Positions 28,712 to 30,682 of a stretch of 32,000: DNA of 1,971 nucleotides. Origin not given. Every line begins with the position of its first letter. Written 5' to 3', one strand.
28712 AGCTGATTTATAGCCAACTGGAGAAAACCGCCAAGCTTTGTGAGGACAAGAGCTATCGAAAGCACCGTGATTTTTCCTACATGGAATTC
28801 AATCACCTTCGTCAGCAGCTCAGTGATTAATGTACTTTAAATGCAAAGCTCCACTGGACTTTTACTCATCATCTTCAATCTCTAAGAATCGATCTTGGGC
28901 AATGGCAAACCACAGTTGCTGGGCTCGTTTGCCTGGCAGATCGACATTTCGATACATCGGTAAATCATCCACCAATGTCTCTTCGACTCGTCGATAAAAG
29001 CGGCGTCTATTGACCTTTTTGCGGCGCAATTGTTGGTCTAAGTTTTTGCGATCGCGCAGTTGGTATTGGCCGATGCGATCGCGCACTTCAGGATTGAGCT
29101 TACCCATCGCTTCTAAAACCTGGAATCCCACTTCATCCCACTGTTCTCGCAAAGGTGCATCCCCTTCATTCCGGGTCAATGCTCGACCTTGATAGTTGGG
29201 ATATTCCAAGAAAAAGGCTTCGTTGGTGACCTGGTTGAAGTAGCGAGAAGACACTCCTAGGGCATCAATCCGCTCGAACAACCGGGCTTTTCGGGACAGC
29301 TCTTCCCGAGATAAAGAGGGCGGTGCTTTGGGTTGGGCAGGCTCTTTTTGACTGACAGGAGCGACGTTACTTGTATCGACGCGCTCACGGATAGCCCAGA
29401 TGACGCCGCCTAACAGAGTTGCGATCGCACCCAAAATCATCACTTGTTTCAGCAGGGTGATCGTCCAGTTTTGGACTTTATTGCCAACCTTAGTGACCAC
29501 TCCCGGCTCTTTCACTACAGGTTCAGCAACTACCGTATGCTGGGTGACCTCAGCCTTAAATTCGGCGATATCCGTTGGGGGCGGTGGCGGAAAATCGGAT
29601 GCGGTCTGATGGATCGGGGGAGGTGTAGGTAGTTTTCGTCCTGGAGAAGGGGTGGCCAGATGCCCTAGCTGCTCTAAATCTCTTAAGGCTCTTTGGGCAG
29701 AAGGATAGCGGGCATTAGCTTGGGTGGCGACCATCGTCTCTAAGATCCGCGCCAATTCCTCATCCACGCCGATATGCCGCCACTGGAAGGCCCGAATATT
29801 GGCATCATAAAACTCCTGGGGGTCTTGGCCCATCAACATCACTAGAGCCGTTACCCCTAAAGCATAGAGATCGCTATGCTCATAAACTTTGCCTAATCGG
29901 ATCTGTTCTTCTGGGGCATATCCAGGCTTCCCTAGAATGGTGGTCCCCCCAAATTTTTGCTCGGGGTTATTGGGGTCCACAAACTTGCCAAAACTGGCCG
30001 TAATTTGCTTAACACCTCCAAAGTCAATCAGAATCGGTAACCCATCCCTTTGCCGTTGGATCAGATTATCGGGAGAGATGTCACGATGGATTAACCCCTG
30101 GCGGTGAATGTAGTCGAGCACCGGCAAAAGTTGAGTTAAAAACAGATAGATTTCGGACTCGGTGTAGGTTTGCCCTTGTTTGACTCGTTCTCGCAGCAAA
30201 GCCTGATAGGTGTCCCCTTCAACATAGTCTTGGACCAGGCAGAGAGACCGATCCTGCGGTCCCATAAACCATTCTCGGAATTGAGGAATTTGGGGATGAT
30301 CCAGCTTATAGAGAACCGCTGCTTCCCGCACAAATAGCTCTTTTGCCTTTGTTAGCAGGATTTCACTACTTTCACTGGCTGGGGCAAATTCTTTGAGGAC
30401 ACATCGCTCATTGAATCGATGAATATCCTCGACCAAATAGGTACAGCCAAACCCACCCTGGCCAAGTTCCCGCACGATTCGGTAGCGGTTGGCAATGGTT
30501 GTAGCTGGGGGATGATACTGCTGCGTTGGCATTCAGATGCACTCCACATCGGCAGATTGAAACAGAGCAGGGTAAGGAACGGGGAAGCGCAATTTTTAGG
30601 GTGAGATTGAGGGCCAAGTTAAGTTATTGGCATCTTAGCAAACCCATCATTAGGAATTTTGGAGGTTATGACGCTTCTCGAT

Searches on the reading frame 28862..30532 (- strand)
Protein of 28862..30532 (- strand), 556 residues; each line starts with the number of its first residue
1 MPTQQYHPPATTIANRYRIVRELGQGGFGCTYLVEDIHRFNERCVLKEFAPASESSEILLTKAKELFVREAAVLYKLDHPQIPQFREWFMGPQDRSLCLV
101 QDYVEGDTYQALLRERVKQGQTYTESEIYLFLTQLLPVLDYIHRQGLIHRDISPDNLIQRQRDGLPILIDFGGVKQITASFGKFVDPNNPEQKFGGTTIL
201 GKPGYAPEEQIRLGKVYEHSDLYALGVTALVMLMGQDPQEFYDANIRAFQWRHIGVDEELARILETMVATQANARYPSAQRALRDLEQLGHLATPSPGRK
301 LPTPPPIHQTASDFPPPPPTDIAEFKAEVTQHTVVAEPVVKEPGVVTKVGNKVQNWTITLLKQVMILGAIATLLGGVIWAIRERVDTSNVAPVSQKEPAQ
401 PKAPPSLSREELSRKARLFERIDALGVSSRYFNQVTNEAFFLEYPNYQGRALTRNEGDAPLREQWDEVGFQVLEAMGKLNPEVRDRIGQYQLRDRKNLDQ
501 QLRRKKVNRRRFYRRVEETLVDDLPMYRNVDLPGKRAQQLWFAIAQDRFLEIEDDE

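Call 52: search_protein_families(library=pfam, proteins=[window:28862-30532:-], max_evalue=0.001)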
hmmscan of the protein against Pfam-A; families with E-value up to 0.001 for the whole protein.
window:28862-30532:- (556 aa): 2 families
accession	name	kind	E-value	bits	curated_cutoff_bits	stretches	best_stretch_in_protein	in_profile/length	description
PF00069.31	Pkinase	-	7.1e-30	104.7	31.7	1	17-243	1-201/263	Protein kinase domain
PF07714.23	PK_Tyr_Ser-Thr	-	1.1e-14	54.9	23.1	1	19-240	3-206/258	Protein tyrosine and serine/threonine kinase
